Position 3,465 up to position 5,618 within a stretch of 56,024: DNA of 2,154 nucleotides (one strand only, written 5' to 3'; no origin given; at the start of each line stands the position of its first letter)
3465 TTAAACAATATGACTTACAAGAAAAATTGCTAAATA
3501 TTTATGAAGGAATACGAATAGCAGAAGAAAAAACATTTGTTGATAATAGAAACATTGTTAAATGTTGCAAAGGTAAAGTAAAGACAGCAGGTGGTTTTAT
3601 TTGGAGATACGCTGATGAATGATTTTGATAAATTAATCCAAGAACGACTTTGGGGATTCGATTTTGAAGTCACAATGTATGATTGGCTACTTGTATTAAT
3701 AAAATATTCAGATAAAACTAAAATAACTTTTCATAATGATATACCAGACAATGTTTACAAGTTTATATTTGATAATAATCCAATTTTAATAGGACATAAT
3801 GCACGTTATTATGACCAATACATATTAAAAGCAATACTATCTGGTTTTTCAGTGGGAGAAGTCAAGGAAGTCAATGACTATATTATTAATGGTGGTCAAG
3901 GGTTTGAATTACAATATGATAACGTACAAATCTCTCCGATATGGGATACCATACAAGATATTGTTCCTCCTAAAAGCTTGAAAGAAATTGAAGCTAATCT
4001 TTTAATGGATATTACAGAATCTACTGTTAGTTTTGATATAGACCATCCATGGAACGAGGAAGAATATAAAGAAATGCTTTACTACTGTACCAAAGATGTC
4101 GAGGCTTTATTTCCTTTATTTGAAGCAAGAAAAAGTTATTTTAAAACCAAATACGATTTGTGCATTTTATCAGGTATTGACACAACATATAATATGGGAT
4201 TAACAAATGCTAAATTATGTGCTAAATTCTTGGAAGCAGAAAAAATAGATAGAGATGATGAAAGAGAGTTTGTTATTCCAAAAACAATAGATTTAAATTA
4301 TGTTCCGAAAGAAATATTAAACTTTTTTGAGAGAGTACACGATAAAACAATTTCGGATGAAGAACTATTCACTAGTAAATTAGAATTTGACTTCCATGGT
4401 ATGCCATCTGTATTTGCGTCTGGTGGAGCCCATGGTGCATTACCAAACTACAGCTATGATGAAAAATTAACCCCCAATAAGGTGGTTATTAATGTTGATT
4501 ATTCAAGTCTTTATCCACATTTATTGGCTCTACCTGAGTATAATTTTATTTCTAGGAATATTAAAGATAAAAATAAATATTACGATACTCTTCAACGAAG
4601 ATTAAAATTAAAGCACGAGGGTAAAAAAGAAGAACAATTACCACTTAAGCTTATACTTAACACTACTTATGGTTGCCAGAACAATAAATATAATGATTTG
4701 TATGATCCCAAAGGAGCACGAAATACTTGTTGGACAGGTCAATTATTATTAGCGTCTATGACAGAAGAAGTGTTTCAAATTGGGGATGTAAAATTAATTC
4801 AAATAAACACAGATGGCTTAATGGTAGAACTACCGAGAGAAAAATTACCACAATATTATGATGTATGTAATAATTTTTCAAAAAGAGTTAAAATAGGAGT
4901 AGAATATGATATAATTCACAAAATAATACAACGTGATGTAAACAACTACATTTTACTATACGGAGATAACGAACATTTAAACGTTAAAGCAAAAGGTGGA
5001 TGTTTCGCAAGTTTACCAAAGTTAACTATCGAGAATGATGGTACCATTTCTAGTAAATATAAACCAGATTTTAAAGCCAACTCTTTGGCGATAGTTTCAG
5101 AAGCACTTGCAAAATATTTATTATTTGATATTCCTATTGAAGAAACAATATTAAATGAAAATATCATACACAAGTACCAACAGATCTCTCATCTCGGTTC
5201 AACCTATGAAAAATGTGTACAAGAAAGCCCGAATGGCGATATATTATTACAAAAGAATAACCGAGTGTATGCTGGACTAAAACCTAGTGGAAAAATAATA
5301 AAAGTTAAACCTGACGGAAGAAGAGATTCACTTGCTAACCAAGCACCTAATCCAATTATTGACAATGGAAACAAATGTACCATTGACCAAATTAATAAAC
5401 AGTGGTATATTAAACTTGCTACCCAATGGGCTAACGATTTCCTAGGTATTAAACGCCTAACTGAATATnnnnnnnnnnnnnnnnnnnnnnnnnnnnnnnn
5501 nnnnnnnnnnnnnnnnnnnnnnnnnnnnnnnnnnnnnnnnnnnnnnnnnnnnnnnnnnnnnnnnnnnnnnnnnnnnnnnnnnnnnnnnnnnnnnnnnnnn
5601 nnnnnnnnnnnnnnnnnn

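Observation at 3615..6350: DNA polymerase, HeH motif and ERF-like annealase in one 911-codon reading frame, with an internal SD-ATG at the domain boundary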

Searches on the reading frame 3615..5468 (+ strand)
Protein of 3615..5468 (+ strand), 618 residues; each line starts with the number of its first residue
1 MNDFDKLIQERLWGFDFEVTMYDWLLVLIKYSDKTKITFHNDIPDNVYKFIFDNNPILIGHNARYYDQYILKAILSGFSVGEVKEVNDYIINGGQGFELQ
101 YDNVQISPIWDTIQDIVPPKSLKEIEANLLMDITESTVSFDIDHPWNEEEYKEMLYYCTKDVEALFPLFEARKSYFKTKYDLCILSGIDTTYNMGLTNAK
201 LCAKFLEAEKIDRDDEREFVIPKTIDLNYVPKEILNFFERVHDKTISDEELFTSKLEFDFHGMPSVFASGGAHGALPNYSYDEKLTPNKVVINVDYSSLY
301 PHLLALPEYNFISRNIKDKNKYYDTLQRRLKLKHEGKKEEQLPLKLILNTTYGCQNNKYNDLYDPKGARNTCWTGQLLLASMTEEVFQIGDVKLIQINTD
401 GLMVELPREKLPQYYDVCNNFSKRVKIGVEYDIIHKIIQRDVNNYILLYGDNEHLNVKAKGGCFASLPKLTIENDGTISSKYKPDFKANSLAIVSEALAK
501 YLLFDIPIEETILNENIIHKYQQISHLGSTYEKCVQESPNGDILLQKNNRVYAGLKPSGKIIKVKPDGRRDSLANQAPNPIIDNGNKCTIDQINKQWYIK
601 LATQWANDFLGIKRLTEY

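Call 8: search_dna_similar(query=window:3615-5468:+, collection=phages, mode=protein, max_rows=40, max_evalue=0.00001)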
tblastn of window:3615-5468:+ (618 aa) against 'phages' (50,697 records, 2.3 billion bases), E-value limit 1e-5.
Records with a match: 869; places in all: 870; records where one place covers at least 80% of the query: 264.
Best place of each record, by identity: <60% 869.
By first word of the organism name: Enterococcus 128; Rheinheimera 115; Vibrio 89; Pseudomonas 85; Klebsiella 76; Leuconostoc 39; uncultured 35; Arthrobacter 31; Flavobacterium 29; Rhizobium 26; and 61 more.
By host as written in the record: Rheinheimera sp. BAL341 115; - 110; Klebsiella pneumoniae 46; Enterococcus faecalis 40; Arthrobacter sp. ATCC 21022 29; Pseudomonas aeruginosa 27; Enterococcus faecium 14; Flavobacterium psychrophilum 950106-1/1 12; and 248 more.
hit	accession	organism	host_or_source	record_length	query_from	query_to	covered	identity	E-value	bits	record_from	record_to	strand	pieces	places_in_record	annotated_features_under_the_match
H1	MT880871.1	Staphylococcus phage PI-Sepi-HH2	Staphylococcus epidermidis HD21-2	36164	15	611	97%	32.6%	2e-70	253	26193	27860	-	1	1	hypothetical protein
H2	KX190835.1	Bacillus phage vB_BtS_BMBtp15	Bacillus thuringiensis BGSC 4AE1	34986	10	611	97%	32.3%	6e-66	240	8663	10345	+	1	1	DNA polymerase | hypothetical protein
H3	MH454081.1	Paenibacillus phage LincolnB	Paenibacillus larvae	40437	15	617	98%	31.2%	1e-64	237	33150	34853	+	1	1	DNA polymerase | hypothetical protein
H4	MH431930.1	Paenibacillus phage Wanderer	Paenibacillus larvae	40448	15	617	98%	31.2%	1e-64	237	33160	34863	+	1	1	DNA polymerase | hypothetical protein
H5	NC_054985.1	Paenibacillus phage Wanderer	Paenibacillus larvae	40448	15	617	98%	31.2%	1e-64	237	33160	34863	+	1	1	DNA polymerase | hypothetical protein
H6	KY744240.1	Weissella phage PWc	Weissella ceti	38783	11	604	96%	31.5%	3e-58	218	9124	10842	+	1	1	DNA polymerase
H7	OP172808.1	Eggerthella phage EL753P1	Eggerthella lenta DA753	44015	12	604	96%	30.6%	3e-74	265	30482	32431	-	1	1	hypothetical protein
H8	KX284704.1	Enterococcus phage SANTOR1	Enterococcus faecalis ATCC 19433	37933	7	600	96%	30.1%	1e-48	189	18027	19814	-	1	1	DNA polymerase B-like protein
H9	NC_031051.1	Enterococcus phage SANTOR1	Enterococcus faecalis ATCC 19433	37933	7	600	96%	30.1%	1e-48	189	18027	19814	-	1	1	DNA polymerase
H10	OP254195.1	Enterococcus phage vB_EfS_L1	Enterococcus faecalis EF-01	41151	7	600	96%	29.8%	1e-48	189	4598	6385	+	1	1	DNA polymerase B-like protein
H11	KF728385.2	Enterococcus phage IME_EF3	Enterococcus faecalis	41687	5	600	96%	29.5%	1e-47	186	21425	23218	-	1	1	putative DNA polymerase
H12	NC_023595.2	Enterococcus phage IME_EF3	Enterococcus faecalis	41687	5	600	96%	29.5%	1e-47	186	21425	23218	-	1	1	DNA polymerase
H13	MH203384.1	Enterococcus phage vB_EfaS_AL2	Enterococcus faecalis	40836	7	600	96%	29.6%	2e-47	185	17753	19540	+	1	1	DNA polymerase B-like protein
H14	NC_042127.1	Enterococcus phage vB_EfaS_AL2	Enterococcus faecalis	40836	7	600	96%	29.6%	2e-47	185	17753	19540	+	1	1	DNA polymerase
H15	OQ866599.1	Enterococcus phage SSMH02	Enterococcus faecalis EF-JMSS09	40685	7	599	96%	29.7%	2e-48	189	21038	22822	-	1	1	hypothetical protein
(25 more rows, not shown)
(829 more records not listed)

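Call 31: search_protein_families(library=pfam, proteins=[window:3615-5468:+], max_evalue=1)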
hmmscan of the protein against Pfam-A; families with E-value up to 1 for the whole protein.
window:3615-5468:+ (618 aa): 1 family
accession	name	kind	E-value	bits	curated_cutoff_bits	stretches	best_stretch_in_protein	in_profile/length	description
PF00136.26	DNA_pol_B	-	0.052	12.8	23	0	338-425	151-255/453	DNA polymerase family B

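Call 45: search_solved_structures(query=window:3615-5468:+, max_evalue=0.01)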
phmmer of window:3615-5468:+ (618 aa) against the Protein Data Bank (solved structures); distinct sequences matched with E-value up to 0.01: 0.

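Call 61: get_annotated_region(hit=H7, flank=3500)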
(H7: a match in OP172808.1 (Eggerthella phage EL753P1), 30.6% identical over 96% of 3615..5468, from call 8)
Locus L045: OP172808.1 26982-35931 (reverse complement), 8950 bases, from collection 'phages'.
description: Eggerthella phage EL753P1, complete genome.
organism: Eggerthella phage EL753P1 (NCBI taxid 2968630)
taxonomy: Viruses; Duplodnaviria; Heunggongvirae; Uroviricota; Caudoviricetes
host: Eggerthella lenta DA753; source: municipal sewage; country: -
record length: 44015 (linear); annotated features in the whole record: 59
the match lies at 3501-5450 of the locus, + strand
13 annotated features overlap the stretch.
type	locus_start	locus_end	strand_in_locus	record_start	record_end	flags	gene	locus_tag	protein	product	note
CDS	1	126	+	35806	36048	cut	-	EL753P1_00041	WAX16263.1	hypothetical protein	-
CDS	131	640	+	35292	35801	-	-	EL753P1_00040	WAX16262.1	hypothetical protein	-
CDS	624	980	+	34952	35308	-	-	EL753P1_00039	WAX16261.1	hypothetical protein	-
CDS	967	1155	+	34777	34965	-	-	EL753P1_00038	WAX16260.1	hypothetical protein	-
CDS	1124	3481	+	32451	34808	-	-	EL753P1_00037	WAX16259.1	hypothetical protein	-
CDS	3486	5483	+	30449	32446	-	-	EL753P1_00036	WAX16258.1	hypothetical protein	-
CDS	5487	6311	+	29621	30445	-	-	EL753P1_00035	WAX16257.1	hypothetical protein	-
CDS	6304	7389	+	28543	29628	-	-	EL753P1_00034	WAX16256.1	hypothetical protein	-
CDS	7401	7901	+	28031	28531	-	-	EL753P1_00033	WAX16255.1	hypothetical protein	-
CDS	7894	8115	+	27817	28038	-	-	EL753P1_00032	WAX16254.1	hypothetical protein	-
CDS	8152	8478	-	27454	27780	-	-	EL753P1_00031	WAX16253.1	hypothetical protein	-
CDS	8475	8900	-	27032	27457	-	-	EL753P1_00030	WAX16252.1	hypothetical protein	-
CDS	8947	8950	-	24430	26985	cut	-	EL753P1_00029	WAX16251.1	hypothetical protein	-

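Call 62: get_annotated_region(hit=H3, flank=3500)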
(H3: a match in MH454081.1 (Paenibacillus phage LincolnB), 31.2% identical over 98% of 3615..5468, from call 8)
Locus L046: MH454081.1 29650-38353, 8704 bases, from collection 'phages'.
description: Paenibacillus phage LincolnB, complete genome.
organism: Paenibacillus phage LincolnB (NCBI taxid 2249769)
taxonomy: Viruses; Duplodnaviria; Heunggongvirae; Uroviricota; Caudoviricetes; Gochnauervirinae; Wanderervirus; Wanderervirus wanderer
host: Paenibacillus larvae; source: bee debris; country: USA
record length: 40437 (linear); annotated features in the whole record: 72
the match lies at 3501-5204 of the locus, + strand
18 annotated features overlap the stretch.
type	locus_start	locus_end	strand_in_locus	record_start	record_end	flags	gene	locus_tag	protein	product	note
CDS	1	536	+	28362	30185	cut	-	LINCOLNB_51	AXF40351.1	NTP-binding protein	-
CDS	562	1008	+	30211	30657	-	-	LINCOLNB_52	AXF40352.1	hypothetical protein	-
CDS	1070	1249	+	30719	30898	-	-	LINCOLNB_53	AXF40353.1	hypothetical protein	-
CDS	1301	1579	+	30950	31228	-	-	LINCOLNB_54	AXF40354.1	hypothetical protein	-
CDS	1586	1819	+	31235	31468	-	-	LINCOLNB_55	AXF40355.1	hypothetical protein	-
CDS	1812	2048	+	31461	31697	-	-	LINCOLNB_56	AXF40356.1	hypothetical protein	-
CDS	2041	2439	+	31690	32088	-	-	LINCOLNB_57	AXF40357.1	YopX family protein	-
CDS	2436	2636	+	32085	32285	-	-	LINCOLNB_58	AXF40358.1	hypothetical protein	-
CDS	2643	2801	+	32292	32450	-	-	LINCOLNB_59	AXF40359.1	hypothetical protein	-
CDS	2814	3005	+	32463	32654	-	-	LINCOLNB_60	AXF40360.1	hypothetical protein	-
CDS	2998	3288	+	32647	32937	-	-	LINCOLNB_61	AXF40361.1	hypothetical protein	-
CDS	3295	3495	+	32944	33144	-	-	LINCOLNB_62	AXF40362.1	hypothetical protein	-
CDS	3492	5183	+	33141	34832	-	-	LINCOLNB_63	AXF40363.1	DNA polymerase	-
CDS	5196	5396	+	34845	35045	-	-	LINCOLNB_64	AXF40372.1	hypothetical protein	-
CDS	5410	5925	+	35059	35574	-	-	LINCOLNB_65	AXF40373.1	hypothetical protein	-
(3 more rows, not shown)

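Call 63: get_annotated_region(hit=H1, flank=3500)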
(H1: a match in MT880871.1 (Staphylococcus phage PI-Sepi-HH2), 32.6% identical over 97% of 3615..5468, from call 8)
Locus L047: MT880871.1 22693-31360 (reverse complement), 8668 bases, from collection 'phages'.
description: Staphylococcus phage PI-Sepi-HH2, complete genome.
organism: Staphylococcus phage PI-Sepi-HH2 (NCBI taxid 2782523)
taxonomy: Viruses; Duplodnaviria; Heunggongvirae; Uroviricota; Caudoviricetes
host: Staphylococcus epidermidis HD21-2; source: -; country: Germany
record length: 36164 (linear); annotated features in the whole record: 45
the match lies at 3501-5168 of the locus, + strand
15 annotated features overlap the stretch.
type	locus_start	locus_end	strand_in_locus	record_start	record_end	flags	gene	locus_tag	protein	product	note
CDS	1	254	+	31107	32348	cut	-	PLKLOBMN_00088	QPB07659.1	hypothetical protein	-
CDS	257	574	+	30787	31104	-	-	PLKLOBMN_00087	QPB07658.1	hypothetical protein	-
CDS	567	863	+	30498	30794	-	-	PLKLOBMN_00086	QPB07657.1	hypothetical protein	-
CDS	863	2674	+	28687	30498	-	-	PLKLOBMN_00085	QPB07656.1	hypothetical protein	-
CDS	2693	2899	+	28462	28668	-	-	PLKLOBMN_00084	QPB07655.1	hypothetical protein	-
CDS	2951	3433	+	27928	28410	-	-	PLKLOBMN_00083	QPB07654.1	hypothetical protein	-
CDS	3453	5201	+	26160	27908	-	-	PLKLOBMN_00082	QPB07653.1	hypothetical protein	-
CDS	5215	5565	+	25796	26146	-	-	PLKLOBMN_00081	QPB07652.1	hypothetical protein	-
CDS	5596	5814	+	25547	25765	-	-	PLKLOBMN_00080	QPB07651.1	hypothetical protein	-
CDS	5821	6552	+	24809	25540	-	-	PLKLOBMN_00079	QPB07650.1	hypothetical protein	-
CDS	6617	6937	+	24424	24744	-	hisI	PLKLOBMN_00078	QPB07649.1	histidine biosynthesis bifunctional protein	Histidine biosynthesis bifunctional protein HisIE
CDS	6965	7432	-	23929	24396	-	-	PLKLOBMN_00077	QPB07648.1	hypothetical protein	-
CDS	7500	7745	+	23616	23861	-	-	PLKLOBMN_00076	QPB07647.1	hypothetical protein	-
CDS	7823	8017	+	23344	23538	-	-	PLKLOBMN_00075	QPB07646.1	hypothetical protein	-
CDS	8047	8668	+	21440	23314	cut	-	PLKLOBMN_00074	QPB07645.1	hypothetical protein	-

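Call 64: search_protein_families(library=phrogs, proteins=[L045:5487-6308:+, L045:6304-7386:+, L045:7401-7898:+, L046:5410-5922:+, L046:5940-6527:+, L047:5821-6549:+, L047:5215-5562:+, L045:3486-5480:+], max_evalue=0.001)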
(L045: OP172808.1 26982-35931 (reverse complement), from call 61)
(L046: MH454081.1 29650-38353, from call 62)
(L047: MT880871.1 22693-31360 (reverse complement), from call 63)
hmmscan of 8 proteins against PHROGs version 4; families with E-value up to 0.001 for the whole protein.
L045:5487-6308:+ (274 aa): 0 families

L045:6304-7386:+ (361 aa): 1 family
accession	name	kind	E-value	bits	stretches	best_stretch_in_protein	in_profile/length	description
phrog_434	-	DNA, RNA and nucleotide metabolism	3.1e-25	90.1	1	25-357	65-357/372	RecE-like recombination exonuclease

L045:7401-7898:+ (166 aa): 0 families

L046:5410-5922:+ (171 aa): 3 families
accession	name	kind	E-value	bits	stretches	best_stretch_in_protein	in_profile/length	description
phrog_1065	-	unknown function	3.8e-42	145.3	1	5-154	7-156/192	-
phrog_3377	-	DNA, RNA and nucleotide metabolism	5.7e-11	43.6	1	55-140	111-188/196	HNH endonuclease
phrog_201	-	DNA, RNA and nucleotide metabolism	4.7e-06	27.1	0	53-116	147-208/291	Panton-Valentine leukocicin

L046:5940-6527:+ (196 aa): 1 family
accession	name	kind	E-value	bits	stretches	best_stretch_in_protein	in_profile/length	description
phrog_26000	-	unknown function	9.7e-14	52.6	1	134-187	130-183/188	-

L047:5821-6549:+ (243 aa): 1 family
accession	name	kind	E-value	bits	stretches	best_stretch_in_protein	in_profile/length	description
phrog_959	-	DNA, RNA and nucleotide metabolism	1.5e-10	42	1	75-161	3-95/138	HNH endonuclease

L047:5215-5562:+ (116 aa): 3 families
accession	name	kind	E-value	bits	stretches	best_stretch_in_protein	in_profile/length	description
phrog_3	-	transcription regulation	2e-06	28.8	1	9-84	89-164/430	transcriptional repressor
phrog_3642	-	DNA, RNA and nucleotide metabolism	0.00025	21.9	1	5-70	4-71/79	HTH DNA binding protein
phrog_11451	-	transcription regulation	0.00052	21.4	1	13-71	10-68/98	CI-like repressor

L045:3486-5480:+ (665 aa): 6 families
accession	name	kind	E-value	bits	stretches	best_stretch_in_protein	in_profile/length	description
phrog_1252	-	DNA, RNA and nucleotide metabolism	8.4e-124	415.5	1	3-662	51-653/663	DNA polymerase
phrog_4210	-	DNA, RNA and nucleotide metabolism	1.8e-22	80.1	1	5-201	721-905/1304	DNA polymerase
phrog_18505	-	DNA, RNA and nucleotide metabolism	5.4e-18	66.3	1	362-560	18-216/349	DNA polymerase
phrog_262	-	DNA, RNA and nucleotide metabolism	6.8e-10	38.7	1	344-447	467-588/856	DNA polymerase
phrog_1918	-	DNA, RNA and nucleotide metabolism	0.00015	21.9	1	361-422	22-82/382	DNA polymerase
phrog_17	-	DNA, RNA and nucleotide metabolism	0.0007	18.6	1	5-169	671-822/1445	DNA polymerase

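Call 67: search_solved_structures(query=A2, max_evalue=1, show_alignments=1)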
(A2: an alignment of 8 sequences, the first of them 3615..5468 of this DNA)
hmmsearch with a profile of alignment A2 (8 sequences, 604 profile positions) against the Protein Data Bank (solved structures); distinct sequences matched with E-value up to 1: 82 (the best 60 are shown).
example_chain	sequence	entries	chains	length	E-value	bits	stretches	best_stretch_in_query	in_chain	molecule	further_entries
8g99_A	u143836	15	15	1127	3.6e-07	32.7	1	285-417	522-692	DNA polymerase alpha catalytic subunit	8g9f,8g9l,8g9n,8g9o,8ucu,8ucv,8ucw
9mj5_S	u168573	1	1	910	5.7e-07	32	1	285-419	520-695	DNA polymerase alpha catalytic subunit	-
5iud_A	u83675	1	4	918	6.1e-07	31.9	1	285-419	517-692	DNA polymerase alpha catalytic subunit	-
4q5v_A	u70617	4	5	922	6.2e-07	31.9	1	285-419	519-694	DNA polymerase alpha catalytic subunit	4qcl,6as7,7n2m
8vy3_C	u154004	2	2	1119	7.7e-07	31.6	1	285-419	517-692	DNA polymerase alpha catalytic subunit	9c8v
5exr_C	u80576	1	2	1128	7.8e-07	31.6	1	285-419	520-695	DNA polymerase alpha catalytic subunit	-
7u5c_C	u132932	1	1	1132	7.9e-07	31.6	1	285-419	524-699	DNA polymerase alpha catalytic subunit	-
8d0b_F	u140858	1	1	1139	8e-07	31.6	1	285-419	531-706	DNA polymerase alpha catalytic subunit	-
7opl_A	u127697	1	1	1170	8.3e-07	31.5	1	285-419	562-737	DNA polymerase alpha catalytic subunit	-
8d0k_F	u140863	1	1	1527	1e-06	31.2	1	285-419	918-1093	DNA polymerase alpha catalytic subunit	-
8b9d_B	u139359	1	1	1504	1e-06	31.2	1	285-419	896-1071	DNA polymerase alpha catalytic subunit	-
8d96_C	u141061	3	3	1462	1.2e-06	31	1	285-419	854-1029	DNA polymerase alpha catalytic subunit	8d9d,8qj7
1s5j_A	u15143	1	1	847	3.3e-06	29.5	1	288-455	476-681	DNA polymerase I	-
1q8i_A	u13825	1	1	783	3.5e-06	29.4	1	313-414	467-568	DNA polymerase II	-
3k57_A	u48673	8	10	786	4.3e-06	29.1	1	313-414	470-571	DNA polymerase II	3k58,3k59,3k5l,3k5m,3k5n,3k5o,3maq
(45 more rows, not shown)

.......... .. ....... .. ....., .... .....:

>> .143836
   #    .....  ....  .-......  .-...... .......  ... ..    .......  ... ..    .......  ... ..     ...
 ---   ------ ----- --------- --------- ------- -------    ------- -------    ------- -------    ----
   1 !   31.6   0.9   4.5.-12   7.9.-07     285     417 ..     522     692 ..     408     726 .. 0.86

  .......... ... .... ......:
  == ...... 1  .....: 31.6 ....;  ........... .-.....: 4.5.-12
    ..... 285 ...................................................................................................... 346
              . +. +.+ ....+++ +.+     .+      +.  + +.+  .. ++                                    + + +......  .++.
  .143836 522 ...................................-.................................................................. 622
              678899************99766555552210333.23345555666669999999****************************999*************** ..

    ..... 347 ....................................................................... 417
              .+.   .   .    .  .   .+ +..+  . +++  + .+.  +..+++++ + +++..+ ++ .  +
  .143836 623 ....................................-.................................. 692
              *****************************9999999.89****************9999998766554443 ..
